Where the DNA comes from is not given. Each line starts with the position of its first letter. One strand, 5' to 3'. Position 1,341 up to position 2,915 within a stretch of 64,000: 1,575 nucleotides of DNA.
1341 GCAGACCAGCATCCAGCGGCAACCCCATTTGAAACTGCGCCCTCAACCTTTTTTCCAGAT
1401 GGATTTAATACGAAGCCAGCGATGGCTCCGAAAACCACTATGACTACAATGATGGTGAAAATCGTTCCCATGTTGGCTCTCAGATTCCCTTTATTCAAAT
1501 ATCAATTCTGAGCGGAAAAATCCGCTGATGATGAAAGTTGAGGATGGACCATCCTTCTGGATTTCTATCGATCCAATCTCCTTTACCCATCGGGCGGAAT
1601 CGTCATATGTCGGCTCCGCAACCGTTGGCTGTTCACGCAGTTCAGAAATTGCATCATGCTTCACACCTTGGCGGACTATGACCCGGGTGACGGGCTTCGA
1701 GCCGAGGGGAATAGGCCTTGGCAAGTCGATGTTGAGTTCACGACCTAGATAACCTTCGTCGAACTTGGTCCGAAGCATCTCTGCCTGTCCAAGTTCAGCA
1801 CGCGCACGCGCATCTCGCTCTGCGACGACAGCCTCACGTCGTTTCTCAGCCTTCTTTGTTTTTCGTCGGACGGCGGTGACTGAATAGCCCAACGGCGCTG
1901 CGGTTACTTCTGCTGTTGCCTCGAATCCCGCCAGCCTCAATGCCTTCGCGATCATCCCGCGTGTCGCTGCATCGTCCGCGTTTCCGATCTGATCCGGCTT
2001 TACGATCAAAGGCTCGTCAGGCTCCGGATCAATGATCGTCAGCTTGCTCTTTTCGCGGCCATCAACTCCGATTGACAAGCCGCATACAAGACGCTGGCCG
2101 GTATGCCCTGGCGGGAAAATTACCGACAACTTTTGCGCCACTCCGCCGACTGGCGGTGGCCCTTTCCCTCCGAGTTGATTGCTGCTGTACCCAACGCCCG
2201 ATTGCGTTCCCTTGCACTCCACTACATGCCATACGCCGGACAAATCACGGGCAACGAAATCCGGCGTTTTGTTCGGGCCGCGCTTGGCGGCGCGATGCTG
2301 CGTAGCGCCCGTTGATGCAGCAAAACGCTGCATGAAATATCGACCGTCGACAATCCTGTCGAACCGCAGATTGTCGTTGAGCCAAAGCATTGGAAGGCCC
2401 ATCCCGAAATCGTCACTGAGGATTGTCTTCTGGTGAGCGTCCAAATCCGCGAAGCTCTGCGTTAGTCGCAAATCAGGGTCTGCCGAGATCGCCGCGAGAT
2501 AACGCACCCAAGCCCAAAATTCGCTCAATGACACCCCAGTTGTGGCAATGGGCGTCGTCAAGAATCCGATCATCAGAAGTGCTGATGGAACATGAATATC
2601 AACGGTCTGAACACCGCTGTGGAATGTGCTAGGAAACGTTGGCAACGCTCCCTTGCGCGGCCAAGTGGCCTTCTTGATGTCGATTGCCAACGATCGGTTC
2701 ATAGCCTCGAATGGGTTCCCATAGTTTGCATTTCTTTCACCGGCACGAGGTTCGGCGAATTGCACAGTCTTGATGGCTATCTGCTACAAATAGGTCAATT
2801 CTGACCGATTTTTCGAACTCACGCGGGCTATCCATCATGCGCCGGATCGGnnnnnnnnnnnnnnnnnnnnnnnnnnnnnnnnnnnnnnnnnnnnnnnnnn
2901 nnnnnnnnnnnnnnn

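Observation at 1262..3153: Candidate undescribed defence-type module: orphan PD-(D/E)xK nuclease-like protein plus a tiny 2-TM protein as island cargo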

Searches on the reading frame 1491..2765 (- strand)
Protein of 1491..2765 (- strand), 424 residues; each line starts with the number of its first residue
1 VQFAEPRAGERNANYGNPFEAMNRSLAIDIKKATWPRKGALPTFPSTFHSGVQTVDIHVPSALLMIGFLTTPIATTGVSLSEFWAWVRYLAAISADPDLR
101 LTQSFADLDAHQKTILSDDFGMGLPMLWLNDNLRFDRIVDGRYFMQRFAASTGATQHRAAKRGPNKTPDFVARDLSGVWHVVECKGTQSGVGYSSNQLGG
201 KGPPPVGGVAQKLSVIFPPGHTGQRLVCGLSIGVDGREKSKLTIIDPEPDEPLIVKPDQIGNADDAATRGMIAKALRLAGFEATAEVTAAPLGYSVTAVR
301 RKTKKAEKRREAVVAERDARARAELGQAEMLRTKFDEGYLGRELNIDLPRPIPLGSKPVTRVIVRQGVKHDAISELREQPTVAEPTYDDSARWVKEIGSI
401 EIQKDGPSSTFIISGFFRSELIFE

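Call 4: search_protein_families(library=pfam, proteins=[window:1491-2765:-], max_evalue=1)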
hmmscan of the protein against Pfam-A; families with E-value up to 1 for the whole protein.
window:1491-2765:- (424 aa): 0 families

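Call 5: search_protein_families(library=padloc, proteins=[window:1491-2765:-], max_evalue=1)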
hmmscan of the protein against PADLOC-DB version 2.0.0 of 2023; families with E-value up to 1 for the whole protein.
window:1491-2765:- (424 aa): 0 families

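Call 6: search_protein_families(library=ncbifam, proteins=[window:1491-2765:-], max_evalue=1)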
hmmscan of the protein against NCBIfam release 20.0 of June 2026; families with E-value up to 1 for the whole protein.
window:1491-2765:- (424 aa): 0 families

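Call 7: find_homologous_proteins(query=window:1491-2765:-, max_evalue=0.001)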
Query window:1491-2765:- (424 aa): 476 proteins with E <= 0.001 among 8000 candidates; the best 120 are listed.
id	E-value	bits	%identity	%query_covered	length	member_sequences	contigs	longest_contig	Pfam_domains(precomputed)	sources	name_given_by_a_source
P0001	8.5e-252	854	93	95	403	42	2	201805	-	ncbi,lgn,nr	ncbi:MAG: hypothetical protein U9R07_10300 [Pseudomonadota bacterium]|nr:hypothetical protein [Pseud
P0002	5.0e-163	561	63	95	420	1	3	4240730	-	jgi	jgi:hypothetical protein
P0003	7.1e-163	561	61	95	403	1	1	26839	-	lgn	-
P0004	3.2e-157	542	62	95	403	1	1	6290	-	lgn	-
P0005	1.0e-156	540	60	95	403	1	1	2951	-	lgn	-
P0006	5.9e-156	538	59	95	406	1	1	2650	-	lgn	-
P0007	8.9e-156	537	59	95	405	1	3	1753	-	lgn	-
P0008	1.0e-155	537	59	95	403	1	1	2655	-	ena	-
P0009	1.3e-155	537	59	95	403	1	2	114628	-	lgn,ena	-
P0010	6.4e-155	534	61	94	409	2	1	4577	-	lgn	-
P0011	3.1e-153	529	59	95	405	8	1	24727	-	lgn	-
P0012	4.2e-153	528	60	99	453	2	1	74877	-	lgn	-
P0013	5.5e-153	528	61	95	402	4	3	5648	-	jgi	jgi:hypothetical protein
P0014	7.0e-153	528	60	95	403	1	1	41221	-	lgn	-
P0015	1.8e-152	526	59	95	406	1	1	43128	-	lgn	-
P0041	3.4e-145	502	56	95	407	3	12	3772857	-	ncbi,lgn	-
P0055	3.9e-141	489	56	95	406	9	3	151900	-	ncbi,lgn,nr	ncbi:hypothetical protein KDW52_30150 [Burkholderia cenocepacia]|nr:hypothetical protein [Burkholder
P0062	7.6e-140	485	58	94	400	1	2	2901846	-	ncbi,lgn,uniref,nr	ncbi:hypothetical protein [Acetobacter ascendens]|uniref:Uncharacterized protein n=1 Tax=Acetobacter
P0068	4.6e-138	479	55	95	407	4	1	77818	-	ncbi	ncbi:hypothetical protein [Ralstonia pseudosolanacearum]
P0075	5.0e-137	476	56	95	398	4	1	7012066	-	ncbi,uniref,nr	ncbi:hypothetical protein [Pseudomonas marginalis]|uniref:hypothetical protein n=1 Tax=Pseudomonas m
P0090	1.4e-135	471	54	95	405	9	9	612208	-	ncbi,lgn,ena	-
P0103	7.1e-134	465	55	94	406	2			-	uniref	uniref:Uncharacterized protein n=1 Tax=Thiomonas intermedia (strain K12) TaxID=75379 RepID=D5WYT1_TH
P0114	1.4e-131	458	52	95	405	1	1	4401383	-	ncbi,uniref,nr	ncbi:hypothetical protein [Pectobacterium sp. A5351]|uniref:hypothetical protein n=1 Tax=Pectobacter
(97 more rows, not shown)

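Call 8: search_solved_structures(query=window:1491-2765:-, max_evalue=10)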
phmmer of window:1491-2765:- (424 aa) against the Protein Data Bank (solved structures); distinct sequences matched with E-value up to 10: 0.

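Call 9: search_protein_families(library=phrogs, proteins=[window:1491-2765:-], max_evalue=1)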
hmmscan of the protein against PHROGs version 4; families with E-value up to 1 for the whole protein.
window:1491-2765:- (424 aa): 2 families
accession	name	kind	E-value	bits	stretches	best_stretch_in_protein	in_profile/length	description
phrog_36857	-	unknown function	0.043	14.9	1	262-327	47-115/139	-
phrog_14549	-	unknown function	0.4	11.9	1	292-344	23-76/108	-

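Call 11: find_related_loci(query=A1, collection=genome_contigs, flank=10000)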
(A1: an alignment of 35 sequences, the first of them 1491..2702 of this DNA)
Query A1 (403 aa) in genome_contigs; peptide patterns used: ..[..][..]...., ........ (x = any residue, [..] = any of these).
62 stretches matched a pattern; 56 encode a relative of the query (tblastn E <= 1e-3); 54 distinct loci.
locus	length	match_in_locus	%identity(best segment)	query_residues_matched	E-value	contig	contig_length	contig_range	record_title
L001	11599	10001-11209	93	1-403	0e+0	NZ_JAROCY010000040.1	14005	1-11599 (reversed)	Novosphingobium cyanobacteriorum strain HBC54 contig40, whole genome shotgun sequence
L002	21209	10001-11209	61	1-403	3e-164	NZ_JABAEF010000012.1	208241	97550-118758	Rhizobium sp. CG5 NODE_12_length_208241_cov_24.324, whole genome shotgun sequence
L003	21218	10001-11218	59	1-403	3e-156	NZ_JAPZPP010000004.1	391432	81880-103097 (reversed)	Sphingomonas faeni strain P300S1 NODE_4_length_391432_cov_204.521662, whole genome shotgun sequence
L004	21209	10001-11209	59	1-403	8e-156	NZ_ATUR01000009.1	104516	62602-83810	Novosphingopyxis baekryungensis DSM 16222 G410DRAFT_scaffold00008.8_C, whole genome shotgun sequence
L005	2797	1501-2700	56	1-400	2e-161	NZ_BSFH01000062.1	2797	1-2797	Paracoccus kondratievae strain VKM B-2222 soapdenovo_K_83_62, whole genome shotgun sequence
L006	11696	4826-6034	55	1-403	5e-152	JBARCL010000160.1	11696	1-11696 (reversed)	MAG: Sulfitobacter sp. isolate MFD03261_ilm_asm_bin14 k127_147676, whole genome shotgun sequence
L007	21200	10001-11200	57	1-400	3e-156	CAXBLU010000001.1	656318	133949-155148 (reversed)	MAG TPA_asm: uncultured Pseudomonadales bacterium isolate ERR2762121_binner13_Refined_88 genome assembly, contig: ERZ342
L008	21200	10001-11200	59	1-403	1e-154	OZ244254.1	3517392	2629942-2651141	MAG: uncultured Maricaulis sp. isolate 2db7517c-e487-4478-a8f4-ad0613fffb35 genome assembly, chromosome: 1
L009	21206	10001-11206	54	1-402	5e-144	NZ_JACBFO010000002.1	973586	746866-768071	Azonexus sp. R2A61 strain R2A-61 NODE_2_length_973586_cov_14.815626, whole genome shotgun sequence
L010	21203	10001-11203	54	1-403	2e-142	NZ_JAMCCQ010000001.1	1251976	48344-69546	Marivita sp. GX14005 1, whole genome shotgun sequence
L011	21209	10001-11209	55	1-403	3e-142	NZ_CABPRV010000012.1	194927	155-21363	Pandoraea capi strain LMG 20602, whole genome shotgun sequence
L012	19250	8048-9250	55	1-403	2e-141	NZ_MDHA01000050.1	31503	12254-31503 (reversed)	Thioclava sp. SK-1 scaffold43_cov2016_read209, whole genome shotgun sequence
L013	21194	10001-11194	55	1-397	4e-141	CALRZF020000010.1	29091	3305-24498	MAG: Ramlibacter sp. 2FC isolate JJ-KV16-15-1-m2-bin70 genome assembly, contig: JJ-KV16-15-C87, whole genome shotgun seq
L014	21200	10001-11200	58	1-403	7e-141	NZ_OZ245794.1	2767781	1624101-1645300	MAG: Hyphobacterium sp. isolate ebfe9cd3-67f8-46d7-b8b7-24334b6d1504 chromosome 1, complete sequence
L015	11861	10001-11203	54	1-403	1e-140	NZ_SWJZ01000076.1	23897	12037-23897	Rhodobacter capsulatus strain SP108 NODE_77_length_23811_cov_40.082523, whole genome shotgun sequence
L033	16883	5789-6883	50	1-364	7e-98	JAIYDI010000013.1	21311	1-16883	MAG: Hyphomicrobiales bacterium isolate H1_MAG_00030 pond_H1_MAG_00030_000000000045, whole genome shotgun sequence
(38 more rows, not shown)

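Call 19: predict_structure(alignment_id=A1)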
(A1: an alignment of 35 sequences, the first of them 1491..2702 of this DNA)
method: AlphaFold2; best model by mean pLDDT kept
length: 403 residues; sequences in the alignment: 35
mean_pLDDT: 82.6   pTM: 0.87
mean pLDDT of the five models: 82.6, 79.7, 77.6, 77.0, 74.8
residues with pLDDT >= 90: 153; 70-90: 180; 50-70: 62; < 50: 8
segments of 3 or more residues with pLDDT < 50: 137-143
pLDDT, mean of each block of 10 residues (from residue 1): 81 73 76 90 92 69 71 57 66 82 93 92 89 57 70 92 79 75 68 80 87 74 81 89 93 93 93 90 94 95 90 88 83 80 93 88 71 84 92 94 91
secondary structure, 60 per line:
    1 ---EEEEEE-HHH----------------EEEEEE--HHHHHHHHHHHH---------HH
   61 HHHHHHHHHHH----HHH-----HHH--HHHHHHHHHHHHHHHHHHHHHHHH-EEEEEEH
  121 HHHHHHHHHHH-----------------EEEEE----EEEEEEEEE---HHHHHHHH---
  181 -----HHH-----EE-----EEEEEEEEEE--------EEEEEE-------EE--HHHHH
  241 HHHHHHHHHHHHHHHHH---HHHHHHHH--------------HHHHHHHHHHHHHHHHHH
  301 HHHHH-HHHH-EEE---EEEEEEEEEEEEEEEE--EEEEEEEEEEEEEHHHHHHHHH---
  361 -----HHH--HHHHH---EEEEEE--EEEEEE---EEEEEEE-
elements in order: E4-9 E30-35 H38-49 H59-71 H89-112 E114-119 H120-131 E149-153 E158-166 H170-177 E201-210 E219-224 H236-257 H261-268 H283-305 H307-310 E312-314 E318-333 E336-348 H349-357 H371-375 E379-384 E387-392 E396-402

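Call 22: fold_search(model_id=the predicted structure, library=pdb)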
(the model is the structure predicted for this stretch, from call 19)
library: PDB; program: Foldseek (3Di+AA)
matches with E <= 10: 220; with E <= 0.001: 0
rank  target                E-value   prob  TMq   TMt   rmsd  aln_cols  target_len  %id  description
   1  5vmm_F                1.7e-01  0.08  0.14  0.16  16.8       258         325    7  Staphylococcus aureus IsdB bound to human hemoglobin (released 2017-11-15)
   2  6ppr_A                3.0e-01  0.07  0.14  0.08  15.6       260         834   15  Cryo-EM structure of AdnA(D934A)-AdnB(D1014A) in complex with AMPPNP and DNA (released 2019-11-20)
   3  5tc1_M                3.6e-01  0.06  0.11  0.12  19.9       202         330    9  In situ structures of the genome and genome-delivery apparatus in ssRNA bacteriophage MS2 (released 2016-12-07)
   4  4jas_A                4.8e-01  0.04  0.10  0.14  15.7       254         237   11  Structural basis of a rationally rewired protein-protein interface (HK853mutant A268V, A271G, T275M, V294T and D297E a (released 2013-09-04)
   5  4u2x_C                5.1e-01  0.12  0.09  0.16  11.6        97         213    4  Ebola virus VP24 in complex with Karyopherin alpha 5 C-terminus (released 2014-08-13)
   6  3vne                  5.7e-01  0.10  0.10  0.15  12.2        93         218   10  Structure of the ebolavirus protein VP24 from Sudan (released 2012-04-18)
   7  1u5e_B                5.7e-01  0.06  0.09  0.17  13.6       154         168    9  Crystal Structure of a N-terminal Fragment of SKAP-Hom Containing Both the Helical Dimerization Domain and the PH Doma (released 2005-07-26)
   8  5vmm_E                5.7e-01  0.04  0.13  0.15  18.9       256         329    8  Staphylococcus aureus IsdB bound to human hemoglobin (released 2017-11-15)
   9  4tr6_A                6.8e-01  0.04  0.07  0.07  11.6        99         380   12  Crystal structure of DNA polymerase sliding clamp from Bacillus subtilis (released 2014-09-10)
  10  6dlk_B                7.2e-01  0.07  0.07  0.07  12.0        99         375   14  Crystal structure of DNA polymerase III subunit beta from Rickettsia rickettsii (released 2018-10-03)
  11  1u5e_A                7.2e-01  0.06  0.09  0.18  13.4       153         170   10  Crystal Structure of a N-terminal Fragment of SKAP-Hom Containing Both the Helical Dimerization Domain and the PH Doma (released 2005-07-26)
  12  4u2x_B                7.7e-01  0.09  0.09  0.15  11.8        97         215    4  Ebola virus VP24 in complex with Karyopherin alpha 5 C-terminus (released 2014-08-13)
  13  5lon_B                8.1e-01  0.05  0.09  0.16  18.9       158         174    9  Structure of /K. lactis/ Dcp1-Dcp2 decapping complex. (released 2016-10-05)
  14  5w7z_B                8.6e-01  0.06  0.07  0.07  11.8        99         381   14  Crystal structure of DNA polymerase III subunit beta from Rickettsia conorii (released 2017-07-26)
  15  6dm6_B                9.1e-01  0.06  0.07  0.07  11.8        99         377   13  Structure of DNA polymerase III subunit beta from Rickettsia conorii in complex with a natural product (released 2019-06-12)
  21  2avt_B                1.3e+00  0.04  0.06  0.07  13.3        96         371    7  Crystal structure of the beta subunit from DNA polymerase of Streptococcus pyogenes (released 2006-01-24)
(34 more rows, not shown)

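Call 24: search_solved_structures(query=A1, max_evalue=10, show_alignments=3)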
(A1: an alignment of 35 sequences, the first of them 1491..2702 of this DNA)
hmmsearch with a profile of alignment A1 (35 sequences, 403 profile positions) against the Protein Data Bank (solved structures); distinct sequences matched with E-value up to 10: 0.

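Call 28: find_encoding_contigs(protein=window:1491-2702:-, flank=10000, max_places=6)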
Protein window:1491-2702:- (403 aa): no gene with exactly this product is on record in the collection.

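Call 29: find_encoding_contigs(protein=P0001, flank=10000, max_places=4)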
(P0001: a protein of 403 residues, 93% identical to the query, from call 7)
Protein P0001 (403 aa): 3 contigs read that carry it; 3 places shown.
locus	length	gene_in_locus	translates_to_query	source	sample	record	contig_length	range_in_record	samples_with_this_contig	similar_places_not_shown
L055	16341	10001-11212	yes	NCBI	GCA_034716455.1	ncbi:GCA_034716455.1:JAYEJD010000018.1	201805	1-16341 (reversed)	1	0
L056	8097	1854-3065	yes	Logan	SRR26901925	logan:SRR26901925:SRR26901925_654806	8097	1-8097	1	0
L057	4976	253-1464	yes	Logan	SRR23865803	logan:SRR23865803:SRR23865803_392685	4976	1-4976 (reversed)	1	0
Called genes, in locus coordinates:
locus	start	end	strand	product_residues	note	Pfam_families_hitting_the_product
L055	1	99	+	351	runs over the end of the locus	PF02119:FlgI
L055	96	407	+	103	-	PF10135:Rod-binding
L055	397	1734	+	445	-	PF22638:FlgK_D1, PF06429:Flg_bbr_C (weak)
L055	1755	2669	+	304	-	PF00669:Flagellin_N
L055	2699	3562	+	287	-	PF20560:MotA_N, PF01618:MotA_ExbB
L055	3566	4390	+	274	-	PF13677:MotB_plug, PF00691:OmpA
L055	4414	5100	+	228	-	PF01965:DJ-1_PfpI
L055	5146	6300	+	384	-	PF13417:GST_N_3 (weak), PF00043:GST_C, PF13410:GST_C_2 (weak)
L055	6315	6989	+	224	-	PF00881:Nitroreductase, PF14512:TM1586_NiRdase (faint)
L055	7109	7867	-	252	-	PF06577:EipA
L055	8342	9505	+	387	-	PF13356:Arm-DNA-bind_3, PF22022:Phage_int_M, PF00589:Phage_integrase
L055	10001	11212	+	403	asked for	-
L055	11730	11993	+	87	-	-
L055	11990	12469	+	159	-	-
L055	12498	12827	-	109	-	PF01381:HTH_3 (weak)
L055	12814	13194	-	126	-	PF06296:RelE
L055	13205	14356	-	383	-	PF13356:Arm-DNA-bind_3 (weak), PF14659:Phage_int_SAM_3 (weak), PF00589:Phage_integrase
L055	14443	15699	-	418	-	PF13356:Arm-DNA-bind_3, PF14659:Phage_int_SAM_3, PF00589:Phage_integrase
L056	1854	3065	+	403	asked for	-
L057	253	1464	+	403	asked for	-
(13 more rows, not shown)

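Call 31: fold_search(model_id=the predicted structure, library=viral)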
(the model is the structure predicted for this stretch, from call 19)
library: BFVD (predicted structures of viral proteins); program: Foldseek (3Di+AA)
matches with E <= 10: 275; with E <= 0.001: 0
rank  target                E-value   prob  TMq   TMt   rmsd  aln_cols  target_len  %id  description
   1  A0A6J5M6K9            7.8e-03  0.38  0.17  0.23  21.9       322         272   13  COG5377 Phage-related protein, predicted endonuclease (Fragment) [uncultured Caudovirales phage]
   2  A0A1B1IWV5            5.6e-02  0.08  0.13  0.15  22.4       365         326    8  (no name in the UniProt tables at hand)
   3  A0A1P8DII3            2.0e-01  0.08  0.15  0.19  15.5       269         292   10  (no name in the UniProt tables at hand)
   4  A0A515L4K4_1          2.4e-01  0.04  0.10  0.05  21.9       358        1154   10  RNA-directed RNA polymerase L [Jujube yellow mottle-associated virus]
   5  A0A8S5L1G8            2.5e-01  0.06  0.09  0.10  19.8       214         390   13  Maturation protein [ssRNA phage SRR7976325_22]
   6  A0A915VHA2            2.8e-01  0.08  0.07  0.11  16.5       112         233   11  (no name in the UniProt tables at hand)
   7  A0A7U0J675            2.8e-01  0.03  0.08  0.08  22.5       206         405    8  Uncharacterized protein [Klebsiella phage vB_KpM_FBKp24]
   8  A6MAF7                3.2e-01  0.04  0.12  0.13  22.7       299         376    7  Gp092 [Lactococcus phage KSY1]
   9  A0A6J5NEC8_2          3.2e-01  0.04  0.11  0.06  17.1       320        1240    8  Large polyvalent protein associated domain-containing protein [uncultured Caudovirales phage]
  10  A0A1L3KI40            4.0e-01  0.08  0.12  0.12  23.3       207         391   10  Maturation protein [Changjiang levi-like virus 3]
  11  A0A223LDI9            4.0e-01  0.04  0.08  0.14  16.0       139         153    9  Uncharacterized protein [Bacillus phage PBS1]
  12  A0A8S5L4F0            4.2e-01  0.02  0.09  0.09  21.7       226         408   12  Maturation protein [ssRNA phage SRR6960799_8]
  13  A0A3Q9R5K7            5.0e-01  0.04  0.14  0.19  17.6       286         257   10  (no name in the UniProt tables at hand)
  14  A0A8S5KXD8            6.0e-01  0.06  0.12  0.11  22.8       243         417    7  Maturation protein [ssRNA phage Zoerhiza.4_26]
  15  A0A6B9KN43            6.0e-01  0.06  0.08  0.16  19.1       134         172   11  (no name in the UniProt tables at hand)
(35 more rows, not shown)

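Call 32: find_encoding_contigs(protein=P0041, flank=8000, max_places=4)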
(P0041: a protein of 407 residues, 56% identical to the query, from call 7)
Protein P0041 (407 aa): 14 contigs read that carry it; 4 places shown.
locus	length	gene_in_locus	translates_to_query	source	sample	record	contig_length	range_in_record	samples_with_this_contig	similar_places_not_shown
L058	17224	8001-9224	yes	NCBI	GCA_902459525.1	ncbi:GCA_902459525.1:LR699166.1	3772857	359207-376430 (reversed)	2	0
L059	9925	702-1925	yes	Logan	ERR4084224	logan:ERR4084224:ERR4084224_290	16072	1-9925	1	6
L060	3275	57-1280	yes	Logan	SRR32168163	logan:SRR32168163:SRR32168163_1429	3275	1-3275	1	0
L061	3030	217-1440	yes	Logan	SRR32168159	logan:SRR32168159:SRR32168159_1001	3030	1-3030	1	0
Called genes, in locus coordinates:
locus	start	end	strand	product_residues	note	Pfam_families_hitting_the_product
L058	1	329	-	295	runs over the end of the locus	PF13302:Acetyltransf_3 (weak), PF00583:Acetyltransf_1, PF13508:Acetyltransf_7, PF00903:Glyoxalase, PF13669:Glyoxalase_4 (weak)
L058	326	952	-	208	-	PF00857:Isochorismatase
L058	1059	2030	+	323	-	PF01965:DJ-1_PfpI, PF00165:HTH_AraC (weak), PF12833:HTH_18, PF00165:HTH_AraC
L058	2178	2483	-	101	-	PF07045:DUF1330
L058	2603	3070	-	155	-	PF07080:DUF1348, PF12680:SnoaL_2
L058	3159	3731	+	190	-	PF00440:TetR_N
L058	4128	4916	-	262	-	PF01695:IstB_IS21, PF00308:Bac_DnaA (faint), PF20720:nSTAND3 (faint)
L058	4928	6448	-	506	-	PF00665:rve, PF22483:Mu-transpos_C_2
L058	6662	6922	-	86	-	-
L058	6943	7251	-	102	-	PF11142:DUF2917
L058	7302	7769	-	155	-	PF01047:MarR, PF12802:MarR_2, PF25213:HVO_A0261_N (weak), PF13545:HTH_Crp_2 (weak)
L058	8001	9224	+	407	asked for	-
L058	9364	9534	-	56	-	-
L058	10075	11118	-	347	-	PF00730:HhH-GPD, PF00633:HHH (faint), PF14815:NUDIX_4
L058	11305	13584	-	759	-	PF05170:AsmA, PF05359:DUF748, PF13116:YhdP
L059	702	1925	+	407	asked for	-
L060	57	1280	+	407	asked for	-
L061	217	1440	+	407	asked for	-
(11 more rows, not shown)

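Call 33: find_encoding_contigs(protein=P0075, flank=8000, max_places=2)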
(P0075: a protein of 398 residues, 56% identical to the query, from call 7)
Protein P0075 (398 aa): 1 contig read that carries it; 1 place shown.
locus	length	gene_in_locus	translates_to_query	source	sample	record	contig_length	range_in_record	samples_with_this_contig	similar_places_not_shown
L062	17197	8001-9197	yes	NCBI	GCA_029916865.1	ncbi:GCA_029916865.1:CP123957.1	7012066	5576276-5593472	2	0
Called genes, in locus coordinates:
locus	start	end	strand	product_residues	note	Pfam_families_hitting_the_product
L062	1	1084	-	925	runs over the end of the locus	PF11130:TraC_F_IV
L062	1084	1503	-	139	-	-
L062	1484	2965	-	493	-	-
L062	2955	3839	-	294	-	PF11920:DUF3438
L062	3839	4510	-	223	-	PF11444:DUF2895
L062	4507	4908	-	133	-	PF11990:DUF3487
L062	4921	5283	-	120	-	PF11190:DUF2976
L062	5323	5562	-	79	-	PF11660:DUF3262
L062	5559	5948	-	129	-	PF09686:Plasmid_RAQPRD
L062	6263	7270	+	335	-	PF13175:AAA_15, PF13304:AAA_21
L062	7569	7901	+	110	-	-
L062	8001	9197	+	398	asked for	-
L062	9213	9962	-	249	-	PF14348:DtrJ-like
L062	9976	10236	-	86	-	-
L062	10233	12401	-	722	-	PF10412:TrwB_AAD_bind (faint), PF12696:TraG-D_C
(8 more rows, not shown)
